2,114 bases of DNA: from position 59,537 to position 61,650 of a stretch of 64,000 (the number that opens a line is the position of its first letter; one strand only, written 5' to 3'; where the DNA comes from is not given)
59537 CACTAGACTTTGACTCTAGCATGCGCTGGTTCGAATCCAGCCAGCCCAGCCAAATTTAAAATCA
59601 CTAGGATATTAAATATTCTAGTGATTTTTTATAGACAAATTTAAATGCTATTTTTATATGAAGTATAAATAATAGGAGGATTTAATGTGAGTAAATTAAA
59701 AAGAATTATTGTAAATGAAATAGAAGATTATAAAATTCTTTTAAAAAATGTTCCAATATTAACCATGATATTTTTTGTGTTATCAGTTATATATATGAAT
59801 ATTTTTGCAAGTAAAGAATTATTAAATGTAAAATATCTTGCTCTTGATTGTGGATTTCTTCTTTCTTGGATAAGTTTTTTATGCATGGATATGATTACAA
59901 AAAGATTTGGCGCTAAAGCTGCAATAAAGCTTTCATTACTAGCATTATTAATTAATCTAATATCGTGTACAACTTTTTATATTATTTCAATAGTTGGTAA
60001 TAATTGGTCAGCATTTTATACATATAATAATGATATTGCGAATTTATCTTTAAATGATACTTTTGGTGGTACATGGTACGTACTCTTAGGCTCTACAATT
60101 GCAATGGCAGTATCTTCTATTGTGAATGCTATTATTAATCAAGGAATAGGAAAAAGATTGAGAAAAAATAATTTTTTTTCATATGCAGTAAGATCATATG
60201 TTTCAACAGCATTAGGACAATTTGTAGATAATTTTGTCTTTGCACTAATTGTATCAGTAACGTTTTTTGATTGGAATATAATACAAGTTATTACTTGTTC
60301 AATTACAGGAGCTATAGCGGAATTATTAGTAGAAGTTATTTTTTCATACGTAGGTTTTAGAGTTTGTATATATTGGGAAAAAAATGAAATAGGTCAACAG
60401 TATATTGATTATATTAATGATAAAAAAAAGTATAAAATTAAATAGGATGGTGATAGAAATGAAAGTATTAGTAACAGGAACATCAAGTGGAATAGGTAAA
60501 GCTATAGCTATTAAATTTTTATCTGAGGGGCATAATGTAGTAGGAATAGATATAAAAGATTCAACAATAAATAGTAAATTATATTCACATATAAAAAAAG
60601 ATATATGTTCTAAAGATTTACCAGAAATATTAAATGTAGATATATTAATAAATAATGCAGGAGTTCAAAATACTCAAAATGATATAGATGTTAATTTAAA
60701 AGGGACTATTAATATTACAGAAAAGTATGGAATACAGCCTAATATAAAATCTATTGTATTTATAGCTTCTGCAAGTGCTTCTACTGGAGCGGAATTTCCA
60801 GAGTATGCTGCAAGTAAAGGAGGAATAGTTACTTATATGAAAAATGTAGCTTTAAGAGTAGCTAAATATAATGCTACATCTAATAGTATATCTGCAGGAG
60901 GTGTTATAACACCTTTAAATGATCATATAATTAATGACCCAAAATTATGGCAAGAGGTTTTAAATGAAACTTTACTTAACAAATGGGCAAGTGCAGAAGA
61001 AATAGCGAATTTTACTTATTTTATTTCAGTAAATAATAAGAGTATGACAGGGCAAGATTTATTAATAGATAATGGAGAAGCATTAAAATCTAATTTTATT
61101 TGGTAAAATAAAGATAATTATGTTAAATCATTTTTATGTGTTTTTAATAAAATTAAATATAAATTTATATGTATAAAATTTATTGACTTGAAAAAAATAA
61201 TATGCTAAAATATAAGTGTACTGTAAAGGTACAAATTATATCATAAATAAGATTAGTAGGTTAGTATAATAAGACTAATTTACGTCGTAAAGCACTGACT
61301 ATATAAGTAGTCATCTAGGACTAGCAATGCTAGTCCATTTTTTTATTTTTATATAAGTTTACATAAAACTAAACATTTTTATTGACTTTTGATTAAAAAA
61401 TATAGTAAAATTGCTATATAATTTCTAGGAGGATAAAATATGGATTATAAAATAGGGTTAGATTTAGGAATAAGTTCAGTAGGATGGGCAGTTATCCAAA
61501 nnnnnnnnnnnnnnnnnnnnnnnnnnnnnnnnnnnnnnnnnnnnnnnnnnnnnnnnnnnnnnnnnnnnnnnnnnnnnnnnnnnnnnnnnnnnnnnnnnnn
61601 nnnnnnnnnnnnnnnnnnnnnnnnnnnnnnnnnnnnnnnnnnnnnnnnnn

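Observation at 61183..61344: Promoter-to-terminator small RNA unit directly upstream of cas9, a candidate tracrRNA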

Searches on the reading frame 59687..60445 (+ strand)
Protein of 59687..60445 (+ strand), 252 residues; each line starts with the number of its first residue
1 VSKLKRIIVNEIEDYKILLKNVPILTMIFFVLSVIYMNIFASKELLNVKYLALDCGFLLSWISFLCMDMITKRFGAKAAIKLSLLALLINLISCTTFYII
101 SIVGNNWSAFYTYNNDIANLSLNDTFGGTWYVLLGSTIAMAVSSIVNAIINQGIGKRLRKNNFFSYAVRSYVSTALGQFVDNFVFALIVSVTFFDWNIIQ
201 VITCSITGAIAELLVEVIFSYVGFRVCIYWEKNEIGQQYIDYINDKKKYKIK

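Call 11: search_protein_families(library=ncbifam, proteins=[window:59687-60445:+])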
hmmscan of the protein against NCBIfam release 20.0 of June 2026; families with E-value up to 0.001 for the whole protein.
window:59687-60445:+ (252 aa): 1 family
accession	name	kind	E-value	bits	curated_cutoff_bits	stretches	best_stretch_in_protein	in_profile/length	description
TIGR00697.1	TIGR00697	equivalog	8.4e-09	35.5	50.95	1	25-219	5-190/201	queuosine precursor transporter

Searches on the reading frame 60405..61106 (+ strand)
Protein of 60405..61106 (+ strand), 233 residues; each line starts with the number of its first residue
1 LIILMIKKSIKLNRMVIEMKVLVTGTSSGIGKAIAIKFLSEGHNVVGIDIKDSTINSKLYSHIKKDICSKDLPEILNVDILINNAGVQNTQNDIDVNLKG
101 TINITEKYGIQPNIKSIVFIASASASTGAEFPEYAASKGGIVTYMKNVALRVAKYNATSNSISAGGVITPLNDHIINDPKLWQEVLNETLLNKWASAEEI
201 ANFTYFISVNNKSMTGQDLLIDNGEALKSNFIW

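Call 11: search_protein_families(library=ncbifam, proteins=[window:60405-61106:+])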
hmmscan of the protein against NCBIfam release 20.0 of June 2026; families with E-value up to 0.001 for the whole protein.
window:60405-61106:+ (233 aa): 188 families (the best 25 are shown)
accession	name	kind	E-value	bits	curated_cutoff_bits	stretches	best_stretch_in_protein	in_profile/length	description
NF005118.0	PRK06550.1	equivalog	5.6e-29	101.6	270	1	19-227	6-235/236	3-oxoacyl-ACP reductase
TIGR01830.1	3oxo_ACP_reduc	equivalog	1.2e-21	77.5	297.75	1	21-224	1-237/239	3-oxoacyl-[acyl-carrier-protein] reductase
NF009466.0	PRK12826.1-2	subfamily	1.4e-21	77.1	222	1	18-227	3-246/248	3-oxoacyl-ACP reductase FabG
NF006074.0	PRK08220.1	equivalog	1.5e-20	73.9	312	1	18-228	8-250/251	2,3-dihydro-2,3-dihydroxybenzoate dehydrogenase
TIGR03971.1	SDR_subfam_1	subfamily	4.4e-20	72.1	300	1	77-226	92-269/271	mycofactocin-coupled SDR family oxidoreductase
NF052558.1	MBtsdlDhBudC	equivalog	1.2e-19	70.9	270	1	21-225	6-241/250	meso-2,3-butanediol dehydrogenase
NF004198.0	PRK05653.1-3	equivalog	1.7e-19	70.3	296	1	18-224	7-245/248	3-oxoacyl-ACP reductase FabG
NF005559.1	PRK07231.1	subfamily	3.2e-19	69.4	215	1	20-225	6-247/249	glucose 1-dehydrogenase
TIGR01963.1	PHB_DH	subfamily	4.2e-19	68.8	307.05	1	21-224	4-251/255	3-hydroxybutyrate dehydrogenase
NF004791.0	PRK06138.1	equivalog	7.7e-19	68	312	2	77-225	81-249/252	SDR family oxidoreductase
TIGR04316.1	dhbA_paeA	equivalog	1.6e-18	67.2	300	2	82-227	91-249/250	2,3-dihydro-2,3-dihydroxybenzoate dehydrogenase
NF009468.0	PRK12826.1-4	equivalog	4e-18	66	318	1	19-228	8-250/256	SDR family oxidoreductase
NF053807.1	RhamDHLra1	equivalog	4.6e-18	65.8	400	2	90-224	106-246/252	L-rhamnose 1-dehydrogenase Lra1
NF005309.0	PRK06841.1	subfamily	5e-18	65.5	286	1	17-226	14-253/255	GolD/DthD family dehydrogenase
NF004774.0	PRK06114.1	equivalog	2.3e-17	63.2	360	2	89-224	117-258/262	SDR family oxidoreductase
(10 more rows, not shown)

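Call 15: find_encoding_contigs(protein=window:60447-61106:+, flank=10000, max_places=10)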
Protein window:60447-61106:+ (219 aa): no gene with exactly this product is on record in the collection.

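Call 16: find_encoding_contigs(protein=window:60405-61106:+, flank=10000, max_places=10)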
Protein window:60405-61106:+ (233 aa): no gene with exactly this product is on record in the collection.

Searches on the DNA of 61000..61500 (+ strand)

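Call 4: search_rna_families(source=window, start=61000, end=61500, threshold=evalue, max_evalue=10, show_alignments=3)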
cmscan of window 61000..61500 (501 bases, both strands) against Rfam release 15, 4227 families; matches with E-value up to 10: 4.
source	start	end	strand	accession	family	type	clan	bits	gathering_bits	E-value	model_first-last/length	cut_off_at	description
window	61318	61382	+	RF01795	FourU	Cis-reg; thermoregulator;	-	20.7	60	0.13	1-65/65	no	FourU thermometer RNA element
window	61099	61132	-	RF02350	psRNA6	Gene; sRNA;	-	11.5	60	0.73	1-333/333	no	Nitrosomonas sRNA psRNA6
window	61342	61373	-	RF02350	psRNA6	Gene; sRNA;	-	8.5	60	6.5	1-333/333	no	Nitrosomonas sRNA psRNA6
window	61164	61196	-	RF02350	psRNA6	Gene; sRNA;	-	8.4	60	7.1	1-333/333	no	Nitrosomonas sRNA psRNA6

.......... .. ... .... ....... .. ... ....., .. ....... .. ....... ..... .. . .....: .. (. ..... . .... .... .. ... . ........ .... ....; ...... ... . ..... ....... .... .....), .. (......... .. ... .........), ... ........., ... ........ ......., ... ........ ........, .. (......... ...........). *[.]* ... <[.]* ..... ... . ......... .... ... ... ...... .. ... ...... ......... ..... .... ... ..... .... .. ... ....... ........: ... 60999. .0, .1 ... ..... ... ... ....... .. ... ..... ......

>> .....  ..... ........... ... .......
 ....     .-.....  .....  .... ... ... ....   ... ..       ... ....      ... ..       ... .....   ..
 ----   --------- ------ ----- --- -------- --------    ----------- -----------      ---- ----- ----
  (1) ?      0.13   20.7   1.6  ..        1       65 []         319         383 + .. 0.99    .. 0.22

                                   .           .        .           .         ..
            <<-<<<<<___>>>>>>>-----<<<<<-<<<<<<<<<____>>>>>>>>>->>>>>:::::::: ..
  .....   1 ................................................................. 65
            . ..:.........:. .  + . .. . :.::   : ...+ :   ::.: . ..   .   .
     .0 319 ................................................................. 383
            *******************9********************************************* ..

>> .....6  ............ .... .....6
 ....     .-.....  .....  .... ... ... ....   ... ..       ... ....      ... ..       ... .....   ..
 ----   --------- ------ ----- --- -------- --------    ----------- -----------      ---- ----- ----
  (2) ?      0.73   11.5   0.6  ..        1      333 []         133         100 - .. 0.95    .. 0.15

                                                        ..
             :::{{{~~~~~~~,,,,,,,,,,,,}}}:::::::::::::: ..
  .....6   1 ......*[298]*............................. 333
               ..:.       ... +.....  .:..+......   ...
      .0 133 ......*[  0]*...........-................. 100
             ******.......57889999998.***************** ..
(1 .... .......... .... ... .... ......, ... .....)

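Call 76: build_rna_model(alignment_id=A1, structure=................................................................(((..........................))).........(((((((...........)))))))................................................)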
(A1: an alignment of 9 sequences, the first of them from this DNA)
Model R1 built from alignment A1 (9 sequences, 178 columns); structure: as given.
model positions 135; base pairs 10; branch points 1; effective number of sequences 2.14; information 0.59 bits per position. Calibrated on 0.2 Mb of random sequence (short: E-values are rough).
structure used (alignment columns):
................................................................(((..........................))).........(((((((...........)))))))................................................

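Call 77: search_with_rna_model(model_id=R1, sources=[window, L001, L002, L003, L004, L005, L006, L008, L009, L016, L017, L018, L019, L020, L021, L022, L023, L024, L025, L026, L027, L028, L029, L030, L031, L032, L033, L034, L035], max_evalue=1)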
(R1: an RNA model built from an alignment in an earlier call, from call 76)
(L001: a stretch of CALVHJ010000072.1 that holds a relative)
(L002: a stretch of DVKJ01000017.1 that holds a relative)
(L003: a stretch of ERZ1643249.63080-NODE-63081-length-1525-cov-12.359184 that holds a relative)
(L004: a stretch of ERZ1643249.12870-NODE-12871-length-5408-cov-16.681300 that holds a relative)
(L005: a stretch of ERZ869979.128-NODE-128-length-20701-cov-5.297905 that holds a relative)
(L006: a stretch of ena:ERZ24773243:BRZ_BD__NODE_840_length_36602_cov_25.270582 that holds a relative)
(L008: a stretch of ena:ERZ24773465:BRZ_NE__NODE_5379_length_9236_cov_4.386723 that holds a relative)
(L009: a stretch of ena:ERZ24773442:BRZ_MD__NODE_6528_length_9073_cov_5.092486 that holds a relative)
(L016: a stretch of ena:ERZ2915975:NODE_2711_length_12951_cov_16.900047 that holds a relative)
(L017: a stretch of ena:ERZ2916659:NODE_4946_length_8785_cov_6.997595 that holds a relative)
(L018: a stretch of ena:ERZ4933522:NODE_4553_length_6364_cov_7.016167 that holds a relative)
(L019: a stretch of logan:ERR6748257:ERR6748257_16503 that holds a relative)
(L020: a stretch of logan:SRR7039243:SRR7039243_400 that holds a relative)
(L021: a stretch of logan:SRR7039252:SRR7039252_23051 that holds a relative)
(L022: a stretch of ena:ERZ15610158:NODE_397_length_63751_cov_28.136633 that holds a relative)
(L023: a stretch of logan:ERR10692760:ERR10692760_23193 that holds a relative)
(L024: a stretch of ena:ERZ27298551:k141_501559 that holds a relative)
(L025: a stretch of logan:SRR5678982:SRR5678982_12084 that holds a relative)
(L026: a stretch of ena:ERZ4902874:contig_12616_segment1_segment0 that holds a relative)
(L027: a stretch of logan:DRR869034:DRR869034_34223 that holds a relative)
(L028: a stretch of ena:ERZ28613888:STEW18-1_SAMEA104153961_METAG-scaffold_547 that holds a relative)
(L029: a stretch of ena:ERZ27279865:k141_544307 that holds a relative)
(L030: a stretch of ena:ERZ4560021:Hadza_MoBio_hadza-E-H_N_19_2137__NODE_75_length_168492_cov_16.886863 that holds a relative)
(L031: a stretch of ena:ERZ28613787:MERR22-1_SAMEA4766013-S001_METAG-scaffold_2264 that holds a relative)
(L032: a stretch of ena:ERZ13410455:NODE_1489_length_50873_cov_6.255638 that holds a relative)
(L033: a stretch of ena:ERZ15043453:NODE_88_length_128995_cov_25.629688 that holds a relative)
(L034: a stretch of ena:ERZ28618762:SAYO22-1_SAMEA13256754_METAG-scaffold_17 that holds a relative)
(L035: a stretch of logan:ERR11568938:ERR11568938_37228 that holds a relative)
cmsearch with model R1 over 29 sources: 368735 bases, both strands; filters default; matches with E-value up to 1: 132.
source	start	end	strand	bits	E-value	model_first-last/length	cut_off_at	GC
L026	5765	5898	+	141.2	1.7e-22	1-135/135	no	0.34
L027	5765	5898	+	141.2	1.7e-22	1-135/135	no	0.34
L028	5747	5880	+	140.9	1.9e-22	1-135/135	no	0.37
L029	5747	5880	+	140.9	1.9e-22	1-135/135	no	0.37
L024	5761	5890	+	137.3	8.3e-22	1-135/135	no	0.4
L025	5761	5890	+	137.3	8.3e-22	1-135/135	no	0.4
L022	5785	5915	+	136.8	1.1e-21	1-135/135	no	0.33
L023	1385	1515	+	136.8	1.1e-21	1-135/135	no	0.33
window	61216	61343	+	127.3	5.4e-20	1-135/135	no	0.3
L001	1679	1806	+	127.3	5.4e-20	1-135/135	no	0.3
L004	4897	5024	-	127.3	5.4e-20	1-135/135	no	0.3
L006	9777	9904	+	127.3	5.4e-20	1-135/135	no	0.3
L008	1700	1827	+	127.3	5.4e-20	1-135/135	no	0.3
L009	1690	1817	+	127.3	5.4e-20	1-135/135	no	0.3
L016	5778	5919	+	124.8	1.5e-19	1-135/135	no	0.29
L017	3880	4021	+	124.8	1.5e-19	1-135/135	no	0.29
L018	823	964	+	124.8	1.5e-19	1-135/135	no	0.29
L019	214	355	+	124.8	1.5e-19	1-135/135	no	0.29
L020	5764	5892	+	122.6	3.7e-19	1-135/135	no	0.27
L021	3967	4095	+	122.6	3.7e-19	1-135/135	no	0.27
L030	5871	6004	+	90.9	1.8e-13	1-135/135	no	0.3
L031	2983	3116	+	90.9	1.8e-13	1-135/135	no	0.3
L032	5854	6007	+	82.4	6e-12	1-135/135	no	0.34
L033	5854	6007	+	82.4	6e-12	1-135/135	no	0.34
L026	11416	11482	+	34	0.0028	1-135/135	no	0.24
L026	11613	11682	+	31.9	0.0068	1-135/135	no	0.26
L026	10807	10872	+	31.5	0.0081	1-135/135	no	0.24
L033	12488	12560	+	31.3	0.0087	1-135/135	no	0.23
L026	12017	12083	+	30.6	0.011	1-135/135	no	0.22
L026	11745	11814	+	30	0.015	1-135/135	no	0.29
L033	11630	11716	+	29.7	0.017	1-135/135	no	0.25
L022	11703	11798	+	29.2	0.021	1-135/135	no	0.29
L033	11895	11970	+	29.1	0.022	1-135/135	no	0.24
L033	11236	11332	+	29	0.023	1-135/135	no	0.27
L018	6121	6188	+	28.9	0.024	1-135/135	no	0.25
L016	11076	11143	+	28.9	0.024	1-135/135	no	0.25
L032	10970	11067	+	28.7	0.025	1-135/135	no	0.23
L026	12085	12174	+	28.6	0.026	1-135/135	no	0.24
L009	7049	7146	+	28.5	0.028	1-135/135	no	0.26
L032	10779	10869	+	28.4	0.029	1-135/135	no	0.27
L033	10973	11047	+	28.2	0.031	1-135/135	no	0.25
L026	11283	11361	+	28.2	0.032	1-135/135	no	0.24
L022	11906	11973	+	28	0.034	1-135/135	no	0.22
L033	10839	10912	+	27.9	0.035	1-135/135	no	0.23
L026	11083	11140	+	26.9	0.053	1-135/135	no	0.19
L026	12288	12350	+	26.9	0.053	1-135/135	no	0.21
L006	14874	14981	+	26.9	0.054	1-135/135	no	0.29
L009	7181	7280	+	26.8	0.055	1-135/135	no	0.27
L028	11602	11674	+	26.7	0.059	1-135/135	no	0.25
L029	11602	11674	+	26.7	0.059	1-135/135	no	0.25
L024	10877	10952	+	26.4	0.065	1-135/135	no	0.25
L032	11500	11570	+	26.4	0.067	1-135/135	no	0.18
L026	12356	12438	+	26.4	0.067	1-135/135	no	0.25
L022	11021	11114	+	26.3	0.067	1-135/135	no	0.28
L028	11005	11073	+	26.3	0.068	1-135/135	no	0.25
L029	11005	11073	+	26.3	0.068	1-135/135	no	0.25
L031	8101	8177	+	26.2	0.072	1-135/135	no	0.25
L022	10887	10968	+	25.7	0.089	1-135/135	no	0.26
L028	11531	11594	+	25.5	0.097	1-135/135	no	0.2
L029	11531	11594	+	25.5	0.097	1-135/135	no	0.2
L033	11370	11468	+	25.3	0.11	1-135/135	no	0.27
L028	11336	11415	+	25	0.12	1-135/135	no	0.26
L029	11336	11415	+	25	0.12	1-135/135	no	0.26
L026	12218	12280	+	25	0.12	1-135/135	no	0.25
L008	6730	6804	+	24.9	0.12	1-135/135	no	0.24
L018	5792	5877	+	24.8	0.13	1-135/135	no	0.26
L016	10747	10832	+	24.8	0.13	1-135/135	no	0.26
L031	8697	8792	+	24.8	0.13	1-135/135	no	0.27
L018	5985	6082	+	24.7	0.13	1-135/135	no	0.23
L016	10940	11037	+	24.7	0.13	1-135/135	no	0.23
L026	11884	11941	+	24.6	0.14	1-135/135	no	0.28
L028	10872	10956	+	24.5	0.14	1-135/135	no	0.22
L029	10872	10956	+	24.5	0.14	1-135/135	no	0.22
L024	10813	10876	+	24.5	0.14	1-135/135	no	0.25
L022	11155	11249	+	24.4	0.15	1-135/135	no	0.26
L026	11208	11273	+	24.4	0.15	1-135/135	no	0.27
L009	6788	6871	+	24.3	0.15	1-135/135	no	0.24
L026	11948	12007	+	24.3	0.16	1-135/135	no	0.28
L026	10946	11010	+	24.3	0.16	1-135/135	no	0.22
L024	11140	11222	+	24.2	0.16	1-135/135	no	0.31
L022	12035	12099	+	24.2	0.16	1-135/135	no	0.22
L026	12481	12563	+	24.1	0.17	1-135/135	no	0.29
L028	11077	11155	+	24.1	0.17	1-135/135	no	0.27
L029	11077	11155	+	24.1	0.17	1-135/135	no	0.27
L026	11146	11206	+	24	0.17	1-135/135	no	0.2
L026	11548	11612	+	24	0.18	1-135/135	no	0.17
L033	12424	12484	+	23.8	0.19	1-135/135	no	0.21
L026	11689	11744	+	23.8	0.19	1-135/135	no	0.2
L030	11517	11603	+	23.6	0.2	1-135/135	no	0.29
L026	11485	11544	+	23.6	0.21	1-135/135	no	0.2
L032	10904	10967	+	23.6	0.21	1-135/135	no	0.23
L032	11104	11164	+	23.4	0.23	1-135/135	no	0.23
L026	10881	10940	+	23.3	0.23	1-135/135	no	0.2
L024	11016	11103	+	23.2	0.24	1-135/135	no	0.28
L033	12228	12296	+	23.2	0.25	1-135/135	no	0.26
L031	8299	8396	+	23.2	0.25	1-135/135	no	0.28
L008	8663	8740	+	22.9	0.28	1-135/135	no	0.22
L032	11235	11331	+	22.9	0.28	1-135/135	no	0.27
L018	6253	6309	+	22.8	0.29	1-135/135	no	0.19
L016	11208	11264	+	22.8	0.29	1-135/135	no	0.19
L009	6657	6725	+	22.7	0.3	1-135/135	no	0.2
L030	11315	11398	+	22.5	0.33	1-135/135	no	0.25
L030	11188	11257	+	22.4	0.35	1-135/135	no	0.23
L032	11438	11497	+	22.4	0.35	1-135/135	no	0.23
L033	12362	12421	+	22.4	0.35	1-135/135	no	0.23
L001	6646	6702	+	22.3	0.36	1-61/135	3'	0.19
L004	1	57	-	22.3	0.36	1-61/135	3'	0.19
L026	11011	11080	+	22.2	0.37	1-135/135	no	0.31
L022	12366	12436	+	22.2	0.37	1-135/135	no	0.18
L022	12168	12238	+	22.2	0.37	1-135/135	no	0.18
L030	11715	11809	+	22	0.4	1-135/135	no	0.31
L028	11735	11801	+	22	0.4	1-135/135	no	0.27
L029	11735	11801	+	22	0.4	1-135/135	no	0.27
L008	7125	7199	+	21.8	0.44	1-135/135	no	0.17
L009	7445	7519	+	21.8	0.44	1-135/135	no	0.17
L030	10991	11076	+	21.1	0.58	1-135/135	no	0.26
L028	12590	12658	+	21.1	0.59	1-135/135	no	0.25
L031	8037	8095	+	21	0.6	1-135/135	no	0.24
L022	10822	10882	+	21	0.6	1-135/135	no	0.21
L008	6998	7075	+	21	0.61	1-135/135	no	0.28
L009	7318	7395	+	21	0.61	1-135/135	no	0.28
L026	10744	10797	+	20.9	0.63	1-135/135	no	0.24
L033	10779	10833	+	20.9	0.65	1-135/135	no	0.2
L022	12495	12553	+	20.7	0.69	1-135/135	no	0.19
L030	10661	10743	+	20.6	0.71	1-135/135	no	0.27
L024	10749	10812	+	20.6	0.72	1-135/135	no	0.23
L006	14744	14800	+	20.5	0.76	1-135/135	no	0.19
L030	10792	10887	+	20.3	0.81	1-135/135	no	0.29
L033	11169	11234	+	20.1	0.88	1-135/135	no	0.26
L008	6806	6869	+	20.1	0.88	1-135/135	no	0.19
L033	11762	11824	+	20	0.94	1-135/135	no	0.24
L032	11372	11430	+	19.9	0.98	1-135/135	no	0.22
